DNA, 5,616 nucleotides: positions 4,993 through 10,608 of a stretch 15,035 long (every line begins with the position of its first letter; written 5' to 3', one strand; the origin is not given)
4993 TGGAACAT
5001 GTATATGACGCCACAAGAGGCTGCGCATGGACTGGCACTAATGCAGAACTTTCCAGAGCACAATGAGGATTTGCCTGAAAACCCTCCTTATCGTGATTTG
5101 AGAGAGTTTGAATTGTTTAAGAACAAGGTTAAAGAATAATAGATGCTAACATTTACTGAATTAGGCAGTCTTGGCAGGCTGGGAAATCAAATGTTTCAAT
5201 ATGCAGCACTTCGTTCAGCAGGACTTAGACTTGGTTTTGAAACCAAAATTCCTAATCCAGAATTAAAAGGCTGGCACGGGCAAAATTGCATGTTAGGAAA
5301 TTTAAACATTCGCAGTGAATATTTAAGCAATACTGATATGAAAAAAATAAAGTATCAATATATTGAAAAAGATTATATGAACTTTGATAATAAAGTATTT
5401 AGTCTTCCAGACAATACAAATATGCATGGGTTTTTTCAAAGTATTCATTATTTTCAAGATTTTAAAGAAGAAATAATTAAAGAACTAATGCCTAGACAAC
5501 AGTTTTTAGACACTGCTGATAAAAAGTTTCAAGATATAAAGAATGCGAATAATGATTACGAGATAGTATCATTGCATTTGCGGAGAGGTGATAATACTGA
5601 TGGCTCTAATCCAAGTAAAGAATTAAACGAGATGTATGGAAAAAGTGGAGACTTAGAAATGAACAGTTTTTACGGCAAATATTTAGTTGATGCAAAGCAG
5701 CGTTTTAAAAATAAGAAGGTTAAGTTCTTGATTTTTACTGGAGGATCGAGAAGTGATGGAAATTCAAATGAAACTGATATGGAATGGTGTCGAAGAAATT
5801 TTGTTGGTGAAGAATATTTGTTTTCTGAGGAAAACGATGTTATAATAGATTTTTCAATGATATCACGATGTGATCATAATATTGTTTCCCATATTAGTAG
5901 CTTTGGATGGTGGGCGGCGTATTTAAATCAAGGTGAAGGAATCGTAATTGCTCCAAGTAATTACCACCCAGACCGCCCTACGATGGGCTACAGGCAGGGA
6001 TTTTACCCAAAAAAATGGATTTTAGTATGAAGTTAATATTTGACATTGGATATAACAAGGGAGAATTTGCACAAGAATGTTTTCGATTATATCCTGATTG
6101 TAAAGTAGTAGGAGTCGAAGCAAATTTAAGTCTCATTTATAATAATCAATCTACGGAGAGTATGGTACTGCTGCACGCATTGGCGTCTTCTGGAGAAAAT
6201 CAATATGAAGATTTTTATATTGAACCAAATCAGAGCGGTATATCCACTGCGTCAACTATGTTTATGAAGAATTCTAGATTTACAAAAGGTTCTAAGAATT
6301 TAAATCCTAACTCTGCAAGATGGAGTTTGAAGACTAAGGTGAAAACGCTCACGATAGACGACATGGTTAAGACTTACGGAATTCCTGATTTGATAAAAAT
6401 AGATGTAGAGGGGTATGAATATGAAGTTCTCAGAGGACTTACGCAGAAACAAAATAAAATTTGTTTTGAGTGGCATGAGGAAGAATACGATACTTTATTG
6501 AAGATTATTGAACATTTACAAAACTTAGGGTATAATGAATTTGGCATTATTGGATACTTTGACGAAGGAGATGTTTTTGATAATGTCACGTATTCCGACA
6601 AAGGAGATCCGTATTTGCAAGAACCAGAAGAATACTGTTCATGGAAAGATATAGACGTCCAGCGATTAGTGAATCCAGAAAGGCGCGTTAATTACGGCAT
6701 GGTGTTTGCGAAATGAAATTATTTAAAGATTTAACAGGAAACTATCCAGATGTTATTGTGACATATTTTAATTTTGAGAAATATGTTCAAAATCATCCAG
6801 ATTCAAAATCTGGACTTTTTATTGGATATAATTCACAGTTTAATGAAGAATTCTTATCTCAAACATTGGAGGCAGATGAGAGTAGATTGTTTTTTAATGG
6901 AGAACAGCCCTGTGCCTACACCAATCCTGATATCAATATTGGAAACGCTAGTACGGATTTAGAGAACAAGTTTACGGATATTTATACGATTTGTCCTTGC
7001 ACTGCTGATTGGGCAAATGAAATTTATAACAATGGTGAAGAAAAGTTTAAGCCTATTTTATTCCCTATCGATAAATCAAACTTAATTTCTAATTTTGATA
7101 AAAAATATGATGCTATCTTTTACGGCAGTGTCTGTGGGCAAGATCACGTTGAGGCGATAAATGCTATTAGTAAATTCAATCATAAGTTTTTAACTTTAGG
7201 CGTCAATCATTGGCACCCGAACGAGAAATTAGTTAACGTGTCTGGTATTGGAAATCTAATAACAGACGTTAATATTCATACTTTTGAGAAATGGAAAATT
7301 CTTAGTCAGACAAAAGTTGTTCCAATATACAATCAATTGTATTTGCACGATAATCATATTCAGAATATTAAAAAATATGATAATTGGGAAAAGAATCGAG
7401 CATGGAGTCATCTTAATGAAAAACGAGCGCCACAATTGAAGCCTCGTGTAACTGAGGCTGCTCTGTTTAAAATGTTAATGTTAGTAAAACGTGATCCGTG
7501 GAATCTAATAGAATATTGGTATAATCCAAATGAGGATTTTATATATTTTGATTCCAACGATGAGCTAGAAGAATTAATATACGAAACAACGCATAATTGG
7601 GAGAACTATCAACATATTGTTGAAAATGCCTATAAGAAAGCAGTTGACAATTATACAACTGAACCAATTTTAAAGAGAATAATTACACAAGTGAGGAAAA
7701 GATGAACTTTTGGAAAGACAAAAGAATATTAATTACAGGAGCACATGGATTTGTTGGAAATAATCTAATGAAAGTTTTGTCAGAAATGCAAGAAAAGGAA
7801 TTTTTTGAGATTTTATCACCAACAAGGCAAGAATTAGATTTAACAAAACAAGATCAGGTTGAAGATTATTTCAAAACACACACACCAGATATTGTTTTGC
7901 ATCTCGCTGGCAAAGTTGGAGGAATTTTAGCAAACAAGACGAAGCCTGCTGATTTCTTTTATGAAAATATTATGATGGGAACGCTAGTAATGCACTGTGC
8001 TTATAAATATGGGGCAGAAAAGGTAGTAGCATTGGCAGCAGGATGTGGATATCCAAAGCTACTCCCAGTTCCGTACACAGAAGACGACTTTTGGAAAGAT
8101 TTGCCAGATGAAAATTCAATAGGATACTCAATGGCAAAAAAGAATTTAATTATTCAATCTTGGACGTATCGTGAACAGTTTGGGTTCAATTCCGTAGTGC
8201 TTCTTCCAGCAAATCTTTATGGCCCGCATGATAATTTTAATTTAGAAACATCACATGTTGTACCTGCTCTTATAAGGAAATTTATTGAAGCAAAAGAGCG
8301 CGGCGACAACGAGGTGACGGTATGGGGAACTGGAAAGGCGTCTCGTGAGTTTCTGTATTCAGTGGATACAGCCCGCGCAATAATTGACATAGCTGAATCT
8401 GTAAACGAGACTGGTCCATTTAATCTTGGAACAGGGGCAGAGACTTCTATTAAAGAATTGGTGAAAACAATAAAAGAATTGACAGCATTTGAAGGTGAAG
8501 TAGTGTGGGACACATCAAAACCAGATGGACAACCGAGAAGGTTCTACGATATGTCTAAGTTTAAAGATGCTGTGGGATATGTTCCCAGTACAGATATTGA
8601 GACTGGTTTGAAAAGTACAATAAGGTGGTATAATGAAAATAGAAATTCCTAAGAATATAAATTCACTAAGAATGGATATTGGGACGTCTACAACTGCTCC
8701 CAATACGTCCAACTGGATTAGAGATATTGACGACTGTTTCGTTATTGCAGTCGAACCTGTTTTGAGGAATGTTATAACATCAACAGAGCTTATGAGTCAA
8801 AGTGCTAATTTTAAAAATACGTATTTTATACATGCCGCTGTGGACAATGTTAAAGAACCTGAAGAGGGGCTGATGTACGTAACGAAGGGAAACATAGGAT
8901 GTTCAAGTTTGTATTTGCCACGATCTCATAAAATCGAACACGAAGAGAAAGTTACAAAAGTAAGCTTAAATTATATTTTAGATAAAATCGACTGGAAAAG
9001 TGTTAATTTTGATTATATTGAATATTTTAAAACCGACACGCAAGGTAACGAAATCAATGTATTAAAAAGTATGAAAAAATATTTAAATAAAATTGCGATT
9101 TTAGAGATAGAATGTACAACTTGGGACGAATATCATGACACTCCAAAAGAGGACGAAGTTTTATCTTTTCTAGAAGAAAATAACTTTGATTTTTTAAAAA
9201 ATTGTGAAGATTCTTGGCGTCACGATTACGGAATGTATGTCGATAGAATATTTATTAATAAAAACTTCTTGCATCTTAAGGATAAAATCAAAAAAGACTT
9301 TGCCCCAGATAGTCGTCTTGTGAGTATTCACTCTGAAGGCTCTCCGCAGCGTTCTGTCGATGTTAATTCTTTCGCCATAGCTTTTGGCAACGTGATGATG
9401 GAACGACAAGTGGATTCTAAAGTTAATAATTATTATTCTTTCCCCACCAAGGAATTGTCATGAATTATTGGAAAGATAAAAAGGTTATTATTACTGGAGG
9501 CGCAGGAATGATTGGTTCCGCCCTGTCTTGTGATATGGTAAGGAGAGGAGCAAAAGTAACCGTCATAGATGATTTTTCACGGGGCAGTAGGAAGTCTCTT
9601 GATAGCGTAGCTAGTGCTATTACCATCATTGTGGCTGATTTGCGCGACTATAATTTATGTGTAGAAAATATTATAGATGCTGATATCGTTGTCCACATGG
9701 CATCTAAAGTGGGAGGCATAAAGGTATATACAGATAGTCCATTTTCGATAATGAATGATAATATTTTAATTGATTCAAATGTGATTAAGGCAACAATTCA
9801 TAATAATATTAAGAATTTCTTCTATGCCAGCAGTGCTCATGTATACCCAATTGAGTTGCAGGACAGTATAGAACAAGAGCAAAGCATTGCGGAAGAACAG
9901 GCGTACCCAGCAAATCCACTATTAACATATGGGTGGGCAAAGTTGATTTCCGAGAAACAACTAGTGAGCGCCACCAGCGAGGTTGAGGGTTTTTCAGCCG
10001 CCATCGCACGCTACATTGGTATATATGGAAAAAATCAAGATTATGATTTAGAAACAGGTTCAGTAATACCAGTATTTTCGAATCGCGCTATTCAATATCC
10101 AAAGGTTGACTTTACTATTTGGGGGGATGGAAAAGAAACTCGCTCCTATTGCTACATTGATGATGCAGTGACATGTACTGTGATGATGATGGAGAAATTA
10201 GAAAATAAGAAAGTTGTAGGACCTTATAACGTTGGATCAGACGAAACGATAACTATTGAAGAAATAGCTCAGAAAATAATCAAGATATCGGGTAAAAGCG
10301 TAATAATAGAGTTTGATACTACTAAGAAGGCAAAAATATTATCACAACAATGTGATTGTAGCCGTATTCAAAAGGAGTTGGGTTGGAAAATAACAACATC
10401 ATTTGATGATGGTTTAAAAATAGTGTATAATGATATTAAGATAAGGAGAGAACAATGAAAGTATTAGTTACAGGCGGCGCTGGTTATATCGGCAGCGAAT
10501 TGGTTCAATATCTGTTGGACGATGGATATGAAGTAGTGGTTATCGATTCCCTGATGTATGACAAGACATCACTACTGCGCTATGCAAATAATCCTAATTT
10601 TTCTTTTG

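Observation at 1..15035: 15 kb with almost no intergenic DNA: a 21-gene translationally coupled glycan operon without export, polymerisation or lipid-priming genes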

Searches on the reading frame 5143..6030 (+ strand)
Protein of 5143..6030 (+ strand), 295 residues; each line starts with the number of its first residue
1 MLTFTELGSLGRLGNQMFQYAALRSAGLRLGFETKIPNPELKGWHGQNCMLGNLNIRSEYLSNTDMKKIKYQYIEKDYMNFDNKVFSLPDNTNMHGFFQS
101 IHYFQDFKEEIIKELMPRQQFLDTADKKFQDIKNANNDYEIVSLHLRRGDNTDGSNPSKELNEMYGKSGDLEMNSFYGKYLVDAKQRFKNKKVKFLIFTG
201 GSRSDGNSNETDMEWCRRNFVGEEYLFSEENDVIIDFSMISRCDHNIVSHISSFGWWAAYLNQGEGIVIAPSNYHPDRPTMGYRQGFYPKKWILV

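Call 5: search_protein_families(library=pfam, proteins=[window:5143-6030:+], max_evalue=0.01)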
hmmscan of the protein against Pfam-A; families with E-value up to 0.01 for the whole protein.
window:5143-6030:+ (295 aa): 1 family
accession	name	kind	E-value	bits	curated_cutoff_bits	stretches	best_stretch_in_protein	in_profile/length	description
PF01531.22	Glyco_transf_11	-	1e-24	87.8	23.9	1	11-293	39-295/298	Glycosyl transferase family 11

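Call 32: search_protein_families(library=ncbifam, proteins=[window:5143-6030:+], max_evalue=0.001)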
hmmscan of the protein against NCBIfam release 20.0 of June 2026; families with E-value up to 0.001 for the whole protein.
window:5143-6030:+ (295 aa): 0 families

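Call 114: search_dna_similar(query=window:5143-6030:+, collection=phages, mode=protein, max_rows=12, max_evalue=0.00001)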
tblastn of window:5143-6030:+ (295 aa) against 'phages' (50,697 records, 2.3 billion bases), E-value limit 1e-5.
Records with a match: 102; places in all: 132; records where one place covers at least 80% of the query: 100.
Best place of each record, by identity: <60% 102.
By first word of the organism name: Synechococcus 84; Marine 7; Prochlorococcus 6; uncultured 3; Cyanophage 1; Bacteriophage 1.
By host as written in the record: - 57; Synechococcus sp. 9; Synechococcus sp. WH 7803 7; Synechococcus sp. MW02 4; Synechococcus sp. WH8102 3; Parasynechococcus marenigrum WH 8102 3; Synechococcus sp. WH8109 3; Synechococcus sp. KCZYC6 2; and 9 more.
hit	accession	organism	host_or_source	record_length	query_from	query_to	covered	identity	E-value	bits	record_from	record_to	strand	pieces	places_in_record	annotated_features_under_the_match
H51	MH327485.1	Marine virus AG-341-P01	single cell amplified by WGA-X; seawater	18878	1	295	100%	29.5%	1e-23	106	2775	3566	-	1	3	record has no annotation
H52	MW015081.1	Synechococcus phage S-SRM01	Synechococcus sp. KCZYC6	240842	1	274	93%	31.4%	1e-25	112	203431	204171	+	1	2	alpha-1,2-fucosyltransferase | glycosyltransferase like family 2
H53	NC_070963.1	Synechococcus phage S-SRM01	Synechococcus sp. KCZYC6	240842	1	274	93%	31.4%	1e-25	112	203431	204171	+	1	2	glycosyltransferase | glycosyltransferase like family 2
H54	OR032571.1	Synechococcus phage DSL-LC02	Synechococcus sp.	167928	1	295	100%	28.4%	2e-22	103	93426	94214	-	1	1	glycosyltransferase (x2)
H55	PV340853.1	Synechococcus phage Sf-CH8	Synechococcus sp. WH8102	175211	1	295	100%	28.4%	1e-21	100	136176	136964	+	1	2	glycosyltransferase | hypothetical protein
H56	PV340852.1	Synechococcus phage Sf-CH5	Synechococcus sp. WH8102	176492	1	295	100%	28.4%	8e-22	100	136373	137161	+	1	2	glycosyltransferase | hypothetical protein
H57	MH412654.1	Synechococcus phage S-T4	Synechococcus sp. WH 7803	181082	1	292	99%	28.4%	1e-19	95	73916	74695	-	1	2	alpha-1,2-fucosyltransferase | hypothetical protein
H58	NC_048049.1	Synechococcus phage S-T4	Synechococcus sp. WH 7803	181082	1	292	99%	28.4%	1e-19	95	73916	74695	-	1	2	glycosyltransferase | hypothetical protein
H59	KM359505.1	Prochlorococcus phage P-TIM68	Prochlorococcus sp. MIT9515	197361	1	295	100%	28.0%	4e-18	90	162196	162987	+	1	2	putative glycosyltransferase | hypothetical protein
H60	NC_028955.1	Prochlorococcus phage P-TIM68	Prochlorococcus sp. MIT9515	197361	1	295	100%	28.0%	4e-18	90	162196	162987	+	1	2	glycosyltransferase | hypothetical protein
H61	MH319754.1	Marine virus AG-345-L05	single cell amplified by WGA-X; seawater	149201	1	292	99%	27.6%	9e-21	98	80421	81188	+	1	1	record has no annotation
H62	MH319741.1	Marine virus AG-345-E15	single cell amplified by WGA-X; seawater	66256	1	277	94%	28.8%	2e-19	94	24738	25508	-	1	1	record has no annotation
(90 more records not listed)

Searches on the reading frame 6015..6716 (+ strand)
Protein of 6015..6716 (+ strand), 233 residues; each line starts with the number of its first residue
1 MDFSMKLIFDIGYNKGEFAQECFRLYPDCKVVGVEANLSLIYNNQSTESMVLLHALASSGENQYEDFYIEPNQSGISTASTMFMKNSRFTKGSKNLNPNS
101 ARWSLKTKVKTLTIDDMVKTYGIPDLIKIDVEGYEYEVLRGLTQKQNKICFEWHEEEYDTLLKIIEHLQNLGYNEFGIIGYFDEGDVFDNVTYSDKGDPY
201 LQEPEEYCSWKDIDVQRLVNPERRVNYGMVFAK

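Call 5: search_protein_families(library=pfam, proteins=[window:6015-6716:+], max_evalue=0.01)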
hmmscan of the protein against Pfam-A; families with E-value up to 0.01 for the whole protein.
window:6015-6716:+ (233 aa): 1 family
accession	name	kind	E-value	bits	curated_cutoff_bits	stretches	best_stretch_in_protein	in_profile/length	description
PF05050.19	Methyltransf_21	-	5.4e-17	62.9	22.7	1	10-173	1-171/173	Methyltransferase FkbM domain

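Call 32: search_protein_families(library=ncbifam, proteins=[window:6015-6716:+], max_evalue=0.001)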
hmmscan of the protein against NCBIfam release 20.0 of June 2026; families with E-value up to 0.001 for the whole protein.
window:6015-6716:+ (233 aa): 1 family
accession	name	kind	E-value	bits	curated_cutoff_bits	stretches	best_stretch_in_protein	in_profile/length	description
TIGR01444.1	fkbM_fam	subfamily_domain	5.8e-18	65.7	37.7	1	8-152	2-141/143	FkbM family methyltransferase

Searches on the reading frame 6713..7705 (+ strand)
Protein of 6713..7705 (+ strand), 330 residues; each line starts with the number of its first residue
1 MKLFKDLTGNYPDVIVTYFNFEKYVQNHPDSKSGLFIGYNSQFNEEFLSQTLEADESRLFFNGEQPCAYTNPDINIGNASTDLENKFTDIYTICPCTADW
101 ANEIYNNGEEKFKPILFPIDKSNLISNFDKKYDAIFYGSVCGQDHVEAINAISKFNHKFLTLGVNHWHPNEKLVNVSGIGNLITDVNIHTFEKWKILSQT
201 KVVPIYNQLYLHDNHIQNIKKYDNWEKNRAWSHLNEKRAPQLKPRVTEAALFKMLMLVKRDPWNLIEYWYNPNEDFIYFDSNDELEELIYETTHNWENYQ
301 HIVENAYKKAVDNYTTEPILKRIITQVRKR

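Call 5: search_protein_families(library=pfam, proteins=[window:6713-7705:+], max_evalue=0.01)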
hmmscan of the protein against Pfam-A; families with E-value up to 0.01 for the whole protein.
window:6713-7705:+ (330 aa): 1 family
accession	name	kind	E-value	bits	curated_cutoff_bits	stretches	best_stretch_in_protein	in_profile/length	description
PF13524.12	Glyco_trans_1_2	-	6.5e-10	39.6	25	1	233-323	50-142/144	Glycosyl transferase-like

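Call 32: search_protein_families(library=ncbifam, proteins=[window:6713-7705:+], max_evalue=0.001)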
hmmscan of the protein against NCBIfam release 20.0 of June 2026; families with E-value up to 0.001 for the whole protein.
window:6713-7705:+ (330 aa): 0 families

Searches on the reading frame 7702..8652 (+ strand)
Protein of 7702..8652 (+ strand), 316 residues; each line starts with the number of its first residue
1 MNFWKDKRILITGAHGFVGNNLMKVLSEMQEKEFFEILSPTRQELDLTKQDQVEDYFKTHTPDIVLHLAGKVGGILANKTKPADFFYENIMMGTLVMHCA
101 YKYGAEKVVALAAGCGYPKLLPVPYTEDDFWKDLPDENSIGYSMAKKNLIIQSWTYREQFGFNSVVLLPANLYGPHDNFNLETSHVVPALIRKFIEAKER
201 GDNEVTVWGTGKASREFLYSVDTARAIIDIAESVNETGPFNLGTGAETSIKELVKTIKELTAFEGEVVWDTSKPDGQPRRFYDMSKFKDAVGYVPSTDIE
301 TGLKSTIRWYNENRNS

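Call 5: search_protein_families(library=pfam, proteins=[window:7702-8652:+], max_evalue=0.01)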
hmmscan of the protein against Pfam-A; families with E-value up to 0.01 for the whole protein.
window:7702-8652:+ (316 aa): 4 families
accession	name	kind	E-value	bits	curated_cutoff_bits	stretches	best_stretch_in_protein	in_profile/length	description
PF01370.27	Epimerase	-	3e-48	164.8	20.9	1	9-243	1-240/240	NAD dependent epimerase/dehydratase family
PF16363.11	GDP_Man_Dehyd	-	1.1e-19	71.5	27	1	10-305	1-331/332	GDP-mannose 4,6 dehydratase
PF04321.23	RmlD_sub_bind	-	8.5e-09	35.3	27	1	8-69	2-59/287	RmlD substrate binding domain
PF02719.21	Polysacc_synt_2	-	6.8e-06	25.9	20.2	0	46-112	62-127/293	Polysaccharide biosynthesis protein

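Call 32: search_protein_families(library=ncbifam, proteins=[window:7702-8652:+], max_evalue=0.001)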
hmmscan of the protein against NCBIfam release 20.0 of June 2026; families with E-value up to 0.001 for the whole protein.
window:7702-8652:+ (316 aa): 16 families
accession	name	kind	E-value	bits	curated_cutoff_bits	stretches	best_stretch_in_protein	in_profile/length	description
NF047922.1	GDPFucSynFcl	equivalog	1.5e-88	297.2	500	1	6-315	2-306/308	GDP-L-fucose synthase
TIGR01181.1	dTDP_gluc_dehyt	equivalog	1e-26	93.8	365.1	1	44-315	56-316/321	dTDP-glucose 4,6-dehydratase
TIGR01179.1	galE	equivalog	7.1e-21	74.4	262.3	1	9-315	2-330/332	UDP-glucose 4-epimerase GalE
NF007490.0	PRK10084.1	subfamily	8.7e-18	64.4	649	1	141-315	166-339/361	dTDP-glucose 4,6-dehydratase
TIGR04180.1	EDH_00030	hypoth_equivalog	2.9e-17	62.7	475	1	44-293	50-292/297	NAD-dependent 4,6-dehydratase LegB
NF007582.0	PRK10217.1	equivalog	2.2e-15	56.6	698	1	43-313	56-334/355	dTDP-glucose 4,6-dehydratase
TIGR02197.1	heptose_epim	equivalog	7.2e-14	51.7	274.6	1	9-312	1-315/316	ADP-glyceromanno-heptose 6-epimerase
TIGR02622.1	CDP_4_6_dhtase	equivalog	3.8e-11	42.7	278.45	1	3-107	1-122/352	CDP-glucose 4,6-dehydratase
NF011728.1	PRK15181.1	equivalog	9e-10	38.1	760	1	153-313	176-340/348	Vi polysaccharide biosynthesis UDP-N-acetylglucosaminuronic acid C-4 epimerase TviC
TIGR01214.1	rmlD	equivalog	8.3e-08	31.7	224.05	1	8-70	1-59/285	dTDP-4-dehydrorhamnose reductase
NF008872.0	PRK11908.1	equivalog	4.7e-06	25.9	294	0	142-262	149-272/349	bifunctional UDP-4-keto-pentose/UDP-xylose synthase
NF047837.1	UDPAcbARedWbcJ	equivalog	2.6e-05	23.3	500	1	8-93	2-73/372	UDP-2-acetamido-2,6-beta-L-arabino-hexul-4-ose reductase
TIGR01777.1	yfcH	hypoth_equivalog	2.8e-05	23.9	207.35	0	9-71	1-67/292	TIGR01777 family oxidoreductase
TIGR03466.1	HpnA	hypoth_equivalog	5.3e-05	22.2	367.65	0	8-109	2-109/327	hopanoid-associated sugar epimerase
NF008360.0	PRK11150.1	equivalog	7.7e-05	22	452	0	171-259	169-252/310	ADP-glyceromanno-heptose 6-epimerase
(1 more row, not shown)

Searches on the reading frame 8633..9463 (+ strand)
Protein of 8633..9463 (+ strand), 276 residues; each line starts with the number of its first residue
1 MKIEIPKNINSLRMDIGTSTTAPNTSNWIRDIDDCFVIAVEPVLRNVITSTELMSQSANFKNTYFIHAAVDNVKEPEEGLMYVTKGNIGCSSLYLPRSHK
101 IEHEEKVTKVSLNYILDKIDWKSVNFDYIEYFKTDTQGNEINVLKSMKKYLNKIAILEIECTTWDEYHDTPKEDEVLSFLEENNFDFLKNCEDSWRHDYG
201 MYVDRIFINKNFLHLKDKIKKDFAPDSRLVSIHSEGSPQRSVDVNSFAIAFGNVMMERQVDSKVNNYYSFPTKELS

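Call 6: search_protein_families(library=pfam, proteins=[window:8633-9463:+], max_evalue=0.01)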
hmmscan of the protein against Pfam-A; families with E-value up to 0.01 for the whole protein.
window:8633-9463:+ (276 aa): 1 family
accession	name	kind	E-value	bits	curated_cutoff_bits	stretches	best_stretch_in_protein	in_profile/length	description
PF05050.19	Methyltransf_21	-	3.5e-10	40.7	22.7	1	35-187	23-173/173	Methyltransferase FkbM domain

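Call 33: search_protein_families(library=ncbifam, proteins=[window:8633-9463:+], max_evalue=0.001)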
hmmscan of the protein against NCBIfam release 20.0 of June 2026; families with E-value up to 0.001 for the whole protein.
window:8633-9463:+ (276 aa): 1 family
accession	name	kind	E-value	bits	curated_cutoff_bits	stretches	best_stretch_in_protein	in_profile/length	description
TIGR01444.1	fkbM_fam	subfamily_domain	1.4e-06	28.8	37.7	1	35-161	23-142/143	FkbM family methyltransferase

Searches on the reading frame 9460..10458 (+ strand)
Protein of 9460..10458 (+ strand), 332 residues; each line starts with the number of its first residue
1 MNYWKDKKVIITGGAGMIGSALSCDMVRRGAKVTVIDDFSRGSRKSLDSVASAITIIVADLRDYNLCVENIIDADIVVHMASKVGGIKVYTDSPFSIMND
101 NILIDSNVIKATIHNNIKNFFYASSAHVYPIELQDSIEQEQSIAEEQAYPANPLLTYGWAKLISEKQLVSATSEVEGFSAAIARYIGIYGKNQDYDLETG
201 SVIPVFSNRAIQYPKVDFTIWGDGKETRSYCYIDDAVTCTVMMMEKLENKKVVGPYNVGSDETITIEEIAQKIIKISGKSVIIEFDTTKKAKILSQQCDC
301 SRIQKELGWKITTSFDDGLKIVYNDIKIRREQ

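Call 6: search_protein_families(library=pfam, proteins=[window:9460-10458:+], max_evalue=0.01)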
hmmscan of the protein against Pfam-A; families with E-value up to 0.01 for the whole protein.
window:9460-10458:+ (332 aa): 9 families
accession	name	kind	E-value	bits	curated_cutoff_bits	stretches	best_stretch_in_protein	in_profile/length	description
PF01370.27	Epimerase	-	6.4e-43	147.3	20.9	1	9-259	1-240/240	NAD dependent epimerase/dehydratase family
PF16363.11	GDP_Man_Dehyd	-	5.4e-28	98.8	27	1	10-320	1-330/332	GDP-mannose 4,6 dehydratase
PF01073.25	3Beta_HSD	-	4.7e-15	55.8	22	1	10-249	1-234/280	3-beta hydroxysteroid dehydrogenase/isomerase family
PF02719.21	Polysacc_synt_2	-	6.1e-14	52.3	20.2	2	9-125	1-128/293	Polysaccharide biosynthesis protein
PF05368.20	NmrA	-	3.9e-06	27.1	27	1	6-125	2-107/298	NmrA-like family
PF04321.23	RmlD_sub_bind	-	2.2e-05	24.1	27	1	8-279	2-233/287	RmlD substrate binding domain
PF00106.31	adh_short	-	7.3e-05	22.8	26.6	1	7-69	1-66/195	short chain dehydrogenase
PF13460.12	NAD_binding_10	-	0.00013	22.3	27.2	1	13-130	1-103/184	NAD(P)H-binding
PF07993.18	NAD_binding_4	-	0.00054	19.6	20.1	0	53-190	62-209/258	Male sterility protein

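Call 33: search_protein_families(library=ncbifam, proteins=[window:9460-10458:+], max_evalue=0.001)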
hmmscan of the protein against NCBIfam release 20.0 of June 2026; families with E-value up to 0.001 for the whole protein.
window:9460-10458:+ (332 aa): 60 families (the best 25 are shown)
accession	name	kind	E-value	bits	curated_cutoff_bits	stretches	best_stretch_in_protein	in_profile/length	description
NF047922.1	GDPFucSynFcl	equivalog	4.4e-37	128.2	500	1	6-324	2-299/308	GDP-L-fucose synthase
TIGR01179.1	galE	equivalog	8.9e-34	116.8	262.3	1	8-313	1-311/332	UDP-glucose 4-epimerase GalE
TIGR02197.1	heptose_epim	equivalog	3.9e-30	105.1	274.6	1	9-285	1-268/316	ADP-glyceromanno-heptose 6-epimerase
TIGR01181.1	dTDP_gluc_dehyt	equivalog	4e-27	95.2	365.1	1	8-321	1-306/321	dTDP-glucose 4,6-dehydratase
NF007956.0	PRK10675.1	subfamily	1.3e-24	87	394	1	8-317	2-320/338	UDP-glucose 4-epimerase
TIGR04180.1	EDH_00030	hypoth_equivalog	5.6e-23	81.5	475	1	9-311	1-294/297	NAD-dependent 4,6-dehydratase LegB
NF042423.1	oxyalk_red_Shew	equivalog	2.3e-18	66.4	580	1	7-278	9-258/331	2-alkyl-3-oxoalkanoate reductase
NF042422.1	oxyalk_red_OleD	equivalog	1e-17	64.5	580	1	8-280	2-253/329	2-alkyl-3-oxoalkanoate reductase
NF011728.1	PRK15181.1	equivalog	2.3e-16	59.8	760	1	6-269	15-274/348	Vi polysaccharide biosynthesis UDP-N-acetylglucosaminuronic acid C-4 epimerase TviC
NF008360.0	PRK11150.1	equivalog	4e-14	52.5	452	1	9-292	2-269/310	ADP-glyceromanno-heptose 6-epimerase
TIGR03589.1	PseB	equivalog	7.5e-13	48.1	407.75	1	5-248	3-219/324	UDP-N-acetylglucosamine 4,6-dehydratase (inverting)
NF041015.1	UDPsulfquin_syn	equivalog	1e-12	47.7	575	2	194-328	230-365/384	UDP-sulfoquinovose synthase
TIGR02622.1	CDP_4_6_dhtase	equivalog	7.2e-11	41.8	278.45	1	4-121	2-125/352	CDP-glucose 4,6-dehydratase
TIGR03466.1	HpnA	hypoth_equivalog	8.5e-11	41.3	367.65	1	8-174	2-158/327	hopanoid-associated sugar epimerase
TIGR01777.1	yfcH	hypoth_equivalog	2.2e-10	40.6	207.35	1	9-147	1-133/292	TIGR01777 family oxidoreductase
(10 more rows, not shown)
